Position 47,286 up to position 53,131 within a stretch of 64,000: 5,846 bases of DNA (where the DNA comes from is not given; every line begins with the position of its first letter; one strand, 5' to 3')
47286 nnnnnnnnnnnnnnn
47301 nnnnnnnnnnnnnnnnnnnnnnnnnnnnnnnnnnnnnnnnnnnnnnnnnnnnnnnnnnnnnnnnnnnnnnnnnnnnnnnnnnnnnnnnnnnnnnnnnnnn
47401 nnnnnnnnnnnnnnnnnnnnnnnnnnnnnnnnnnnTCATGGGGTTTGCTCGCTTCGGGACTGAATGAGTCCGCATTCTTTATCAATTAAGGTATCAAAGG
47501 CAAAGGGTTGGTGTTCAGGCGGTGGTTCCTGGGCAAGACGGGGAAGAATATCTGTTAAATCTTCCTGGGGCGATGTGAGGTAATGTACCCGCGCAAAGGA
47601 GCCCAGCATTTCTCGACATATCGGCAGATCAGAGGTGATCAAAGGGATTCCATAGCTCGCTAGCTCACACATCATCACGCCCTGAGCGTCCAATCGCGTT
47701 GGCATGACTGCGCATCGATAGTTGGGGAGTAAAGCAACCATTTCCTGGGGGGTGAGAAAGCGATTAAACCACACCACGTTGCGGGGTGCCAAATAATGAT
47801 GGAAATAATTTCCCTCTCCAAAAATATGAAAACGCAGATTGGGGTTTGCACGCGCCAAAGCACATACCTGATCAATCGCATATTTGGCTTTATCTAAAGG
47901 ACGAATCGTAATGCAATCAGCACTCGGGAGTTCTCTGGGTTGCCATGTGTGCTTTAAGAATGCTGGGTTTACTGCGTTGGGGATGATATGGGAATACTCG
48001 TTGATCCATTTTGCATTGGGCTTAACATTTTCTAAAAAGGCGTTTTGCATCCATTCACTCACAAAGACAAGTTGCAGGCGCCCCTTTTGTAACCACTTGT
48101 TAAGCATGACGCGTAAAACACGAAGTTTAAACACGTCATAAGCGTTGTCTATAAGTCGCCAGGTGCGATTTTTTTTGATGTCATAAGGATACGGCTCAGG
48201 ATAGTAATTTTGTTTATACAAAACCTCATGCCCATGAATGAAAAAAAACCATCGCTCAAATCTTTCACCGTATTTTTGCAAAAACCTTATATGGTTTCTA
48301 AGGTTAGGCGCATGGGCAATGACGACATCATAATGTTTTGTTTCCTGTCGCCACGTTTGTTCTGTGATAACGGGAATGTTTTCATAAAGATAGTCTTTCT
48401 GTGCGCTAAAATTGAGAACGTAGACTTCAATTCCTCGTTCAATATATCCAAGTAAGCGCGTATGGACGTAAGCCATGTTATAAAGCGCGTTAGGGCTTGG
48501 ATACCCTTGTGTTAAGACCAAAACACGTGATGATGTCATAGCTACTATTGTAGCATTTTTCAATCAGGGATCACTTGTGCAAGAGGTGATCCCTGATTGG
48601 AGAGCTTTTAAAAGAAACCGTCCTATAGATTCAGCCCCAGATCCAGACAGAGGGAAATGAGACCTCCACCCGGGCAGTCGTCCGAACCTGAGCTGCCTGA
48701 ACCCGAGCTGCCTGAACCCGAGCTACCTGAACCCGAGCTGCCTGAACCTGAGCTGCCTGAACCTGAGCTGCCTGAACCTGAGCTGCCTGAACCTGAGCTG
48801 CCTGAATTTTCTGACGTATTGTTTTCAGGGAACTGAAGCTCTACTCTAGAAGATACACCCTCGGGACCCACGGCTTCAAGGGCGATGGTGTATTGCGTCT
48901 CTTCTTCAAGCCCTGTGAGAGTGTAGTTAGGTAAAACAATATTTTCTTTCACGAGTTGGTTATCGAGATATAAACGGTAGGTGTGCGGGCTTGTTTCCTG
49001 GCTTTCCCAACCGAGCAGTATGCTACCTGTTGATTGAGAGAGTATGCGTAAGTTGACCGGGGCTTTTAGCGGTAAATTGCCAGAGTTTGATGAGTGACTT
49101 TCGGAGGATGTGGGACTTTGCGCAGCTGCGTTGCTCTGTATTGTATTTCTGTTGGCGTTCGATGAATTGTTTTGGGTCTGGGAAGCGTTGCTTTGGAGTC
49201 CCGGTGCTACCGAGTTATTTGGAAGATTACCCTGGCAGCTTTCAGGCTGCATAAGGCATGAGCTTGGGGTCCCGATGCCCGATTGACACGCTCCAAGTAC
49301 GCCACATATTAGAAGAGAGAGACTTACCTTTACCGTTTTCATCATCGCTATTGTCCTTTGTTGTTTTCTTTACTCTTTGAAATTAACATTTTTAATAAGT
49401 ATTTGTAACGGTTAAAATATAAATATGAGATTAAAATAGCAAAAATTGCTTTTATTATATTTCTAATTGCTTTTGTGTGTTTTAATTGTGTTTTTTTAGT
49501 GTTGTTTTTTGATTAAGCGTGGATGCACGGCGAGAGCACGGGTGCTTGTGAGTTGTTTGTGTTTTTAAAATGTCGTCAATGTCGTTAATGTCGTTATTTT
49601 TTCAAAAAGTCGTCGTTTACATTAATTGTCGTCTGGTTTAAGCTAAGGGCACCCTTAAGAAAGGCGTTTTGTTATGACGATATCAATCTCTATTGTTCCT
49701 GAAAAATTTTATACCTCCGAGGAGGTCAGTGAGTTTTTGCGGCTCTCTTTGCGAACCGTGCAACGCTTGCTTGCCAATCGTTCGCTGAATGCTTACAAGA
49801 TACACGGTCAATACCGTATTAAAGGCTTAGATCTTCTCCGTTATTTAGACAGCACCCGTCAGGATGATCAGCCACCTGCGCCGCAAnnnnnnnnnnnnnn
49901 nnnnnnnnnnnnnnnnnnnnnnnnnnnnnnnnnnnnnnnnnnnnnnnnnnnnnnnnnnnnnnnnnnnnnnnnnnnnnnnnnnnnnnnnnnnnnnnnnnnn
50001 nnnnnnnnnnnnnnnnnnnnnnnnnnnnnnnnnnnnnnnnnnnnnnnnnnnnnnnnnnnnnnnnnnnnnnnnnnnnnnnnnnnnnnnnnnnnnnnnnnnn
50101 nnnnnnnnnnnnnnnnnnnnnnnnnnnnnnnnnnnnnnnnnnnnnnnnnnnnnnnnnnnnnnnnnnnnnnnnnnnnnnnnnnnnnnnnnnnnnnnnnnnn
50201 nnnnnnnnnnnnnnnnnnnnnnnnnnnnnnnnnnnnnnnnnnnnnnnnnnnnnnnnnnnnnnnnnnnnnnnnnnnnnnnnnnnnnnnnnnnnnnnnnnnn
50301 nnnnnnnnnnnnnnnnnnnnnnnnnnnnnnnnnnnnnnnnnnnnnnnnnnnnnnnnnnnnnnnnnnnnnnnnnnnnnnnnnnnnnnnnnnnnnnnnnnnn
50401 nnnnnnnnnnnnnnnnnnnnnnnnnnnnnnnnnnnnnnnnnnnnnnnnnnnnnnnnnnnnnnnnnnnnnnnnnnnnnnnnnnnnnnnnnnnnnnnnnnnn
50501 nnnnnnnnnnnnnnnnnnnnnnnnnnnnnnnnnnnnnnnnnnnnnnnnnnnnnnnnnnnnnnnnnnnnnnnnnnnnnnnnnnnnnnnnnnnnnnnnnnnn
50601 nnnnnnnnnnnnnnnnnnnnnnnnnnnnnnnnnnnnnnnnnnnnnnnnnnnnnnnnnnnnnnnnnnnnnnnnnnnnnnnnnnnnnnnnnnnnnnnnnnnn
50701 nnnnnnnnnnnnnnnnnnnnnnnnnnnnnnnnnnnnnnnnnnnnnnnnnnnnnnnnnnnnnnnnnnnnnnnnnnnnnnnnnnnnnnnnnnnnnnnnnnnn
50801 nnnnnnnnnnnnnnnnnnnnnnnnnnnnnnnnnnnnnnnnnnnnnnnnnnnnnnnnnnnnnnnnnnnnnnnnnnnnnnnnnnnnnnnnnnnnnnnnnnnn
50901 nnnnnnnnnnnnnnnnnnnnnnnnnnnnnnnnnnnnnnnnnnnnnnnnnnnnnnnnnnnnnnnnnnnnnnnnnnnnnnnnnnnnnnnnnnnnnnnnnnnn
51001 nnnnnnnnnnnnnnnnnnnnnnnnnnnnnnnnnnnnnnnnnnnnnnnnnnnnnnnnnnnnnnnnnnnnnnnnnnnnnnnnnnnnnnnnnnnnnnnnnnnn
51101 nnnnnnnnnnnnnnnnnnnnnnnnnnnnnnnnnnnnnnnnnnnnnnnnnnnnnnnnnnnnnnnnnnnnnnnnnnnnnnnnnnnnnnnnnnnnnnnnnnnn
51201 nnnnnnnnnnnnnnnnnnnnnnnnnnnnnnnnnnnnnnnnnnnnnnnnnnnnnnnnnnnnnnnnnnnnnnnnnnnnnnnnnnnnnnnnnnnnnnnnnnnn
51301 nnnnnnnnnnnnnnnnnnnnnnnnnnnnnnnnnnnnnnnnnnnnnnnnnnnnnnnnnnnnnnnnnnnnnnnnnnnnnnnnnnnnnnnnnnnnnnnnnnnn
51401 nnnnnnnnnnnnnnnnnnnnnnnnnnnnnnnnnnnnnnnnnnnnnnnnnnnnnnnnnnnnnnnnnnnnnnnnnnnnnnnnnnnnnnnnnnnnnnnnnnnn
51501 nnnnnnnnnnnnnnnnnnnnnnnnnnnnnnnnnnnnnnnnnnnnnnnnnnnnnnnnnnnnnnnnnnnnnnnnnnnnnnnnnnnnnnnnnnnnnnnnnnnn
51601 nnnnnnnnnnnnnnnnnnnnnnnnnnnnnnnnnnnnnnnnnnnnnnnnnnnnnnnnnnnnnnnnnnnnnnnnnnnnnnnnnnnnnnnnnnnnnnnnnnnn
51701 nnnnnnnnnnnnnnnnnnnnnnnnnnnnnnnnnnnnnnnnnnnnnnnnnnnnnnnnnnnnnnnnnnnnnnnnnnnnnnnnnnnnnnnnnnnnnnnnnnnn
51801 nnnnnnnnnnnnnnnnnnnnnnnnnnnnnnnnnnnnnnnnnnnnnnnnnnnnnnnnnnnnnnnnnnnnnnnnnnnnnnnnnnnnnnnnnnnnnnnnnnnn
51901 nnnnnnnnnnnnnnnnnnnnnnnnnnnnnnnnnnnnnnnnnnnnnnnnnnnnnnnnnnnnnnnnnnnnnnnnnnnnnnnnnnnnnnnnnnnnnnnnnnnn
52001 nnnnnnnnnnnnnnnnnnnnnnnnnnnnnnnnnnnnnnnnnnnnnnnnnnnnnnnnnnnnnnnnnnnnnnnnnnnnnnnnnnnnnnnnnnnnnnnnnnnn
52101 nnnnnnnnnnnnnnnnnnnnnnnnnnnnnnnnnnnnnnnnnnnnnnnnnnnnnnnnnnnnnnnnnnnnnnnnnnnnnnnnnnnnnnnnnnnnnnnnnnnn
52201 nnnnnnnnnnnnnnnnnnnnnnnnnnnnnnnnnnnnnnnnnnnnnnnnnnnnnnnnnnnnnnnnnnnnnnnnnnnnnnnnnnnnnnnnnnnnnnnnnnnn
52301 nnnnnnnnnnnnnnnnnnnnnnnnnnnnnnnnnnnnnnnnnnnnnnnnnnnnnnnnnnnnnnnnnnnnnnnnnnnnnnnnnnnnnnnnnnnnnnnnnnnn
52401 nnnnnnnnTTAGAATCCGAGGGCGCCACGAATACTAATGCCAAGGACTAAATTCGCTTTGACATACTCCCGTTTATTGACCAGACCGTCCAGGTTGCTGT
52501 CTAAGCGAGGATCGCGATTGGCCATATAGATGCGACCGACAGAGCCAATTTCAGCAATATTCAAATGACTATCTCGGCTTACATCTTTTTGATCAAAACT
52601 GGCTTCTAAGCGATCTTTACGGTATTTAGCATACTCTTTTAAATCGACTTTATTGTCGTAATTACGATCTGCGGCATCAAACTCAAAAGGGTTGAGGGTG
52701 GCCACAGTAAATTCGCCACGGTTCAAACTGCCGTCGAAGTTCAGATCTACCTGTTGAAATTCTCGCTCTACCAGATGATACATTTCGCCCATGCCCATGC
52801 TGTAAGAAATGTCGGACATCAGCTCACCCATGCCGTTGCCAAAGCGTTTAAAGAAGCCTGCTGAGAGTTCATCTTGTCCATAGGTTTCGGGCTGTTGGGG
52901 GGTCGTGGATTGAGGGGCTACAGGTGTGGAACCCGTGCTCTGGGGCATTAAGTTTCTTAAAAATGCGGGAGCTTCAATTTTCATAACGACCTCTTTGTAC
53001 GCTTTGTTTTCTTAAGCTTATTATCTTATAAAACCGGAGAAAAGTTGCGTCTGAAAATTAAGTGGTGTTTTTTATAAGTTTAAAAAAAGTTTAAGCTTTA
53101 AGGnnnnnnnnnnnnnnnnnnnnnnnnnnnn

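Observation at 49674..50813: Orphan soluble FlhA/SctV C-terminal domain fused to an excisionase-type HTH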

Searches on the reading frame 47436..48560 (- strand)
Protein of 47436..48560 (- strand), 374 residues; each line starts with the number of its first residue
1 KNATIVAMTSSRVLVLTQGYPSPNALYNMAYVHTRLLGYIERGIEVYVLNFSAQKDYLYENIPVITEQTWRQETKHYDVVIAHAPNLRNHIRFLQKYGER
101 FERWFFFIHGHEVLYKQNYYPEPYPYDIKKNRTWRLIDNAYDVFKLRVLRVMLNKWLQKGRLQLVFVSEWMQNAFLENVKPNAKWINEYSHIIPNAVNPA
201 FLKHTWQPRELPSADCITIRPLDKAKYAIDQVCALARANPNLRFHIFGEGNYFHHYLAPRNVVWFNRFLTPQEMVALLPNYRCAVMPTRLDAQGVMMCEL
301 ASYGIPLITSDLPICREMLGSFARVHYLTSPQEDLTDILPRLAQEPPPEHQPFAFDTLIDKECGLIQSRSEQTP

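Call 25: search_protein_families(library=pfam, proteins=[window:47436-48560:-], max_evalue=0.001)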
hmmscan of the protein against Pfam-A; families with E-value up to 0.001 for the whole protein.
window:47436-48560:- (374 aa): 3 families
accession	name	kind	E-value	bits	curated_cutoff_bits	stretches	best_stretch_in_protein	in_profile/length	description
PF13692.12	Glyco_trans_1_4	-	2.2e-08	34.9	27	1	223-320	15-118/142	Glycosyl transferases group 1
PF00534.26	Glycos_transf_1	-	2.2e-06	27.8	26.4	1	227-339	32-152/172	Glycosyl transferases group 1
PF13524.12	Glyco_trans_1_2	-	0.00041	20.8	25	1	233-346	7-115/144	Glycosyl transferase-like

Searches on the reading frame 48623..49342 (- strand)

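Call 25: search_protein_families(library=pfam, proteins=[window:48623-49342:-], max_evalue=0.001)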
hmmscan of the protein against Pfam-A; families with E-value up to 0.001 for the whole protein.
window:48623-49342:- (239 aa): 1 family
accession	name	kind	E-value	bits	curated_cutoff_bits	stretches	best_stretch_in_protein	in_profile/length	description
PF00041.27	fn3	-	3.1e-05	24.5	25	1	94-162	2-73/84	Fibronectin type III domain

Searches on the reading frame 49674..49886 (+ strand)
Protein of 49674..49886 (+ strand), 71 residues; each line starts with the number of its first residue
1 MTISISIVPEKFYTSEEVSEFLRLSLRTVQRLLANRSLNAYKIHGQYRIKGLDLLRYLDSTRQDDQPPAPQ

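Call 28: search_solved_structures(query=window:49674-49886:+, max_evalue=10, show_alignments=3)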
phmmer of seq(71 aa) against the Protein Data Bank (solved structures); distinct sequences matched with E-value up to 10: 1.
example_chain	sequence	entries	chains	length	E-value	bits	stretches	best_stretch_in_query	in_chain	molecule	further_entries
8vd6_A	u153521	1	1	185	5.7e-09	39.1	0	10-39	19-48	CAP REPEAT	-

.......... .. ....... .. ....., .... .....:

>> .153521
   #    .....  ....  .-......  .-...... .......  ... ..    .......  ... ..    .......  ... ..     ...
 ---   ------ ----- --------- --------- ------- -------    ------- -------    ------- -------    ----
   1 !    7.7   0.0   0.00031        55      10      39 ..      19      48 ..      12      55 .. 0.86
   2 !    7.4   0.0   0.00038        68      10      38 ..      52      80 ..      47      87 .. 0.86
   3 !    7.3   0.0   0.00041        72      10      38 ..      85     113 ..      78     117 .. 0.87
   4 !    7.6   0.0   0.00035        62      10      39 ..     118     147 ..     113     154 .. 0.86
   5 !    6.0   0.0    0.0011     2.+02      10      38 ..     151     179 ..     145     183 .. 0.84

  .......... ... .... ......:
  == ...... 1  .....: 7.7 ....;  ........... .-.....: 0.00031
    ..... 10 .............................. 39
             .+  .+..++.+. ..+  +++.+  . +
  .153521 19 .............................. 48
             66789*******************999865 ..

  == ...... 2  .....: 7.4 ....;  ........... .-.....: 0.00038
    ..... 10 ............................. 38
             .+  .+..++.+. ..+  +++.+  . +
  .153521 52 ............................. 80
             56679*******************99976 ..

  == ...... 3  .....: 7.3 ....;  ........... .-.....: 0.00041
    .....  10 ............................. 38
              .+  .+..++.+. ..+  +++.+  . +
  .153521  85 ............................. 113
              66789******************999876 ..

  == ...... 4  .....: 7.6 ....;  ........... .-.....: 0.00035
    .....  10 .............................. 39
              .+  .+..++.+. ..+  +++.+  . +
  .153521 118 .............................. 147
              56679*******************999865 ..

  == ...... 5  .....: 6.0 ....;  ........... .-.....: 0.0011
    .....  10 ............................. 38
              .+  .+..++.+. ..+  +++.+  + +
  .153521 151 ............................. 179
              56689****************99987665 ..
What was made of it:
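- Tried and rejected: The single sequence found only a designed repeat protein (call 28).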

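Call 42: search_solved_structures(query=A2, max_evalue=10, show_alignments=5)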
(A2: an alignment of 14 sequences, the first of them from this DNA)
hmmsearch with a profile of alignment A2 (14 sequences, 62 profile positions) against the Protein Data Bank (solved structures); distinct sequences matched with E-value up to 10: 12.
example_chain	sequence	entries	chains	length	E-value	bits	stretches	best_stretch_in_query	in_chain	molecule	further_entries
8vd6_A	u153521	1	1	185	1.9e-06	30.6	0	13-37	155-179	CAP REPEAT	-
7svw_A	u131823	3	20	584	0.0083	18.9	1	16-34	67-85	TnsB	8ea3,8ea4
8rdu_R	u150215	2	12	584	0.0084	18.9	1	16-34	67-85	TnsB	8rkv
8aa5_AP1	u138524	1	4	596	0.0088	18.9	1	16-34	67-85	TnsB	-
6ama_A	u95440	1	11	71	0.23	14.3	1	2-47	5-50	Putative DNA-binding protein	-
7bhy_A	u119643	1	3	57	0.29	14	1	12-38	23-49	Deoxyribonucleoside regulator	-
2oqk_A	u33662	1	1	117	0.42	13.5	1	28-48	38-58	Putative translation initiation factor eIF-1A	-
2jpc_A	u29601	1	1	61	0.47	13.3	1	10-42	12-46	SsrB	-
5lqx_I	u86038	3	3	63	0.48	13.3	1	19-35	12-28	ATP synthase epsilon subunit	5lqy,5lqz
5i41_B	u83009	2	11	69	1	12.2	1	14-39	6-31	Chromosome-anchoring protein RacA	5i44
6amk_A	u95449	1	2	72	1.3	12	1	11-47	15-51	Putative DNA-binding protein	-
8adn_3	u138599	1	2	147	1.3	11.9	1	3-25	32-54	Proteasome Inhibitor 31-Like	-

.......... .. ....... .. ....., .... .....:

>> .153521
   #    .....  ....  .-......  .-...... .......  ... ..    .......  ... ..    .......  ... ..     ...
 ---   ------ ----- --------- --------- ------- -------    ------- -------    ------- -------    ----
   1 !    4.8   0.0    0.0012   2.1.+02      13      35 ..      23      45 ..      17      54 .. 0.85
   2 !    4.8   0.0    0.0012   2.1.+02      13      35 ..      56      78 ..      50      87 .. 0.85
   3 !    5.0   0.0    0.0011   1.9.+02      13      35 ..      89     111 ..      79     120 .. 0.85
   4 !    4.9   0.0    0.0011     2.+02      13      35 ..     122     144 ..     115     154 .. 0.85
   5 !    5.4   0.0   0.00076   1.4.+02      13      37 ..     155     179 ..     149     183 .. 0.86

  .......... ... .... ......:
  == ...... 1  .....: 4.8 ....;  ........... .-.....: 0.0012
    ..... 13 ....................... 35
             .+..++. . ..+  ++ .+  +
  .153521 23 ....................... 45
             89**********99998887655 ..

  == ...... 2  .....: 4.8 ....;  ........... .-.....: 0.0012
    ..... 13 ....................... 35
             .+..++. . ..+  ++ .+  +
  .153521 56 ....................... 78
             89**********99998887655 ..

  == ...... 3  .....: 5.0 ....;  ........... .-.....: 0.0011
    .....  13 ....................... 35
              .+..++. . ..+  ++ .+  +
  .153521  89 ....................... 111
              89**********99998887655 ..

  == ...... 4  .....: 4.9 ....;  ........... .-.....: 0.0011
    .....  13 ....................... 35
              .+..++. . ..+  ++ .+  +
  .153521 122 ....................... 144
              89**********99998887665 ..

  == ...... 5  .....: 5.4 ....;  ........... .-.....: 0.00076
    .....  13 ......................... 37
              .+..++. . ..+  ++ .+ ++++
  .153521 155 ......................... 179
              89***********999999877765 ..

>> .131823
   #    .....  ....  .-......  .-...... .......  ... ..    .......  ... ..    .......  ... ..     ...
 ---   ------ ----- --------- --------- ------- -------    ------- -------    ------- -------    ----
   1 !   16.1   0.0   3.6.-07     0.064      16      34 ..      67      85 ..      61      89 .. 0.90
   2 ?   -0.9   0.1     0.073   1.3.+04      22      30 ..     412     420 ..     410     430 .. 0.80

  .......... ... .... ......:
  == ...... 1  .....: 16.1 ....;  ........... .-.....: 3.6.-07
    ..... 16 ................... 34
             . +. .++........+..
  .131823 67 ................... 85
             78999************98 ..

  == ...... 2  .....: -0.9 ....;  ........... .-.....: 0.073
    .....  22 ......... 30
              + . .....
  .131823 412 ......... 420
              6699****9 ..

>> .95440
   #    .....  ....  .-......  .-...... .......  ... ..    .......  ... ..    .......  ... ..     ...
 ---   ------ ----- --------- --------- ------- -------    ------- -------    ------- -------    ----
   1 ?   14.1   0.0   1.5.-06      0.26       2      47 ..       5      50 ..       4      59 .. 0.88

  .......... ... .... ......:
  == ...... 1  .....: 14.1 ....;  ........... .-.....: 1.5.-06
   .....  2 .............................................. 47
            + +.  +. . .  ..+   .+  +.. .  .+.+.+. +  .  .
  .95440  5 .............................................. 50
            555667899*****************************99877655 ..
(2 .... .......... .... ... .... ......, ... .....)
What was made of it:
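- Closest known: BldC of Streptomyces. Same: BldC Arg30 aligns with the family-invariant Arg31 (call 42).
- Tried and rejected: The profile found BldC only at E 0.23 (call 42).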

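Call 71: predict_structure(alignment_id=A2)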
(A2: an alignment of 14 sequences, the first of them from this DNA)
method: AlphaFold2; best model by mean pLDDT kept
length: 63 residues; sequences in the alignment: 14
mean_pLDDT: 85.7   pTM: 0.65
mean pLDDT of the five models: 85.7, 84.6, 84.6, 83.4, 79.0
residues with pLDDT >= 90: 32; 70-90: 25; 50-70: 3; < 50: 3
segments of 3 or more residues with pLDDT < 50: 1-3
pLDDT, mean of each block of 10 residues (from residue 1): 68 92 91 89 89 90 72
secondary structure, 60 per line:
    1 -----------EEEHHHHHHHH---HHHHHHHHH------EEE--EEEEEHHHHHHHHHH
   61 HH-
elements in order: E12-14 H15-22 H26-34 E41-43 E46-50 H51-62
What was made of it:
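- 49707..49853 (+): BldC/Xis-type winged HTH (aa 12-60; Pfam HTH_17). The AF2 model of the HTH alone has pLDDT 85.7 (call 71).
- On BldC family / HTH_17 winged-helix proteins: AF2 secondary-structure elements E12-14, H15-22, H26-34, E41-43, E46-50 and H51-62 (call 71).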

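Call 73: fold_search(model_id=the predicted structure, library=pdb)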
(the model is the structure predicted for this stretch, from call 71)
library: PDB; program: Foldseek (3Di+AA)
matches with E <= 10: 1064; with E <= 0.001: 0
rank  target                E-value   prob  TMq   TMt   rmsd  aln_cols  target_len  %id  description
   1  6ama_Y                7.5e-03  1.00  0.70  0.76   1.5        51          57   24  Structure of S. coelicolor/S. venezuelae BldC-smeA-ssfA complex to 3.09 Angstrom (released 2018-03-28)
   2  6ama_B                8.5e-03  1.00  0.70  0.79   1.4        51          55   24  Structure of S. coelicolor/S. venezuelae BldC-smeA-ssfA complex to 3.09 Angstrom (released 2018-03-28)
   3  6ama_H                1.9e-02  1.00  0.71  0.80   1.4        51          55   24  Structure of S. coelicolor/S. venezuelae BldC-smeA-ssfA complex to 3.09 Angstrom (released 2018-03-28)
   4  6ama_A                1.9e-02  1.00  0.70  0.81   1.4        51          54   24  Structure of S. coelicolor/S. venezuelae BldC-smeA-ssfA complex to 3.09 Angstrom (released 2018-03-28)
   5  6ama_P                2.1e-02  1.00  0.70  0.78   1.4        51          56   24  Structure of S. coelicolor/S. venezuelae BldC-smeA-ssfA complex to 3.09 Angstrom (released 2018-03-28)
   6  4j2n_C                3.8e-02  1.00  0.69  0.77   1.4        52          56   17  Crystal Structure of mycobacteriophage Pukovnik Xis (released 2013-10-23)
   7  6amk_B                4.0e-02  1.00  0.66  0.80   1.6        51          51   24  Structure of Streptomyces venezuelae BldC-whiI opt complex (released 2018-03-28)
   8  4j2n_A                4.6e-02  1.00  0.68  0.78   1.5        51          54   18  Crystal Structure of mycobacteriophage Pukovnik Xis (released 2013-10-23)
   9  5i44_B                4.6e-02  1.00  0.67  0.62   2.1        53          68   24  Structure of RacA-DNA complex; P21 form (released 2016-05-04)
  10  6amk_A                5.3e-02  1.00  0.70  0.83   1.3        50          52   20  Structure of Streptomyces venezuelae BldC-whiI opt complex (released 2018-03-28)
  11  7tea_C                5.3e-02  0.99  0.63  0.55   3.2        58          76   19  Crystal structure of S. aureus GlnR-DNA complex (released 2022-06-29)
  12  8fi3_B                6.0e-02  0.82  0.43  0.12   5.1        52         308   19  Bifunctional ligase/repressor BirA from Klebsiella pneumoniae complexed with biotin (Domain Swapped Dimer) (released 2022-12-28)
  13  8dgl_B                7.9e-02  1.00  0.70  0.65   1.8        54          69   17  Crystal Structure of the RdfS Excisionase (released 2022-10-05)
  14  5i44_K                7.9e-02  1.00  0.67  0.64   2.2        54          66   24  Structure of RacA-DNA complex; P21 form (released 2016-05-04)
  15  7lwr_A                8.5e-02  0.99  0.62  0.70   2.9        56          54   11  Structural and Biochemical Insight into Assembly of Molecular Motors Involved in Viral DNA Packaging (released 2022-03-09)
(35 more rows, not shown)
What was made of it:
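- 49707..49853 (+): The best Foldseek match is the BldC-DNA complex 6ama (TM 0.70-0.81, rmsd 1.4 A over 51 residues; call 73).
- On BldC family / HTH_17 winged-helix proteins: Foldseek BldC match at TM 0.70-0.81 (call 73).
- Closest known: BldC of Streptomyces. Same: It is the best structural match of the N-terminal domain (TM 0.70-0.81, rmsd 1.4 A; call 73).
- Closest known: Oligomeric wHTH excisionases/RDFs. Same: RdfS and Pukovnik Xis are structural neighbours of the HTH (call 73).
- Its best PDB structural matches are the BldC-DNA complexes, followed by Pukovnik Xis, RacA and RdfS (call 73). Xis and RdfS are among the structural neighbours (call 73).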

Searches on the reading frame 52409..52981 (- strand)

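Call 25: search_protein_families(library=pfam, proteins=[window:52409-52981:-], max_evalue=0.001)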
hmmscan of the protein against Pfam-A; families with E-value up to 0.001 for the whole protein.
window:52409-52981:- (190 aa): 3 families
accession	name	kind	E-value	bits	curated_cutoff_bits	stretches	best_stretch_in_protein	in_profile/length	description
PF13202.12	EF-hand_5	-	7.7e-07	28.8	25.9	0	74-91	3-21/25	EF hand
PF00036.39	EF-hand_1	-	9.8e-05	22.1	25.4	0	101-119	6-24/29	EF hand domain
PF13499.12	EF-hand_7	-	0.00018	22.2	30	0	73-118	6-63/67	EF-hand domain pair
